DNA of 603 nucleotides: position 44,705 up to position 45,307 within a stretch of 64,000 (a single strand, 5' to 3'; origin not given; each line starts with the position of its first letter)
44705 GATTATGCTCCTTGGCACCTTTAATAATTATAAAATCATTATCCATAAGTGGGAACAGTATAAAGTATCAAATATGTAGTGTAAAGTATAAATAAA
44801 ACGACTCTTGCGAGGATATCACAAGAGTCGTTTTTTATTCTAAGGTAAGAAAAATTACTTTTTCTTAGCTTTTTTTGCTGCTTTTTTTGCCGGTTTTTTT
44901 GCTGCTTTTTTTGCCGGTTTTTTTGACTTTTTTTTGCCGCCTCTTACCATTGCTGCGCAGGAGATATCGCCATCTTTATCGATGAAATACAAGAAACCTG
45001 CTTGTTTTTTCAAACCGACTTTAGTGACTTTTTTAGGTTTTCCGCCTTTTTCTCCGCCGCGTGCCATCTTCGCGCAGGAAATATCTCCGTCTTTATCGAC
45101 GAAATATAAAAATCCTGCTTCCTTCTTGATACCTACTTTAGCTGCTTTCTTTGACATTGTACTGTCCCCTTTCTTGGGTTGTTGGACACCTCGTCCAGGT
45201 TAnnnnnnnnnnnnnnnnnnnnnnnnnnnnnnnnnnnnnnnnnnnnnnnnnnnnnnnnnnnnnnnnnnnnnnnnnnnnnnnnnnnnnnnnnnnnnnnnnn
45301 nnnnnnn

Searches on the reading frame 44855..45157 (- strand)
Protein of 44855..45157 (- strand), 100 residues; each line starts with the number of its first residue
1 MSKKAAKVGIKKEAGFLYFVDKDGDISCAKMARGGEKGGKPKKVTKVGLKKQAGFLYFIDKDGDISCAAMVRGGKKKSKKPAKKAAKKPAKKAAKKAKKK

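Call 32: search_protein_families(library=pfam, proteins=[window:44855-45157:-], max_evalue=0.00001)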
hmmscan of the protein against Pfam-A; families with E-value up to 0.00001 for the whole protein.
window:44855-45157:- (100 aa): 0 families

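Call 62: search_protein_families(library=ncbifam, proteins=[window:44855-45157:-], max_evalue=0.1)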
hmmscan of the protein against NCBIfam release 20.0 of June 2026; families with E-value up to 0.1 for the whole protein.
window:44855-45157:- (100 aa): 1 family
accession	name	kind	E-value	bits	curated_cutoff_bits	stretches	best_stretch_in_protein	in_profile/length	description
NF038303.1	EPS_HpsB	equivalog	0.055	13.5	150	0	13-30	105-122/211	hormogonium polysaccharide secretion pseudopilin HpsB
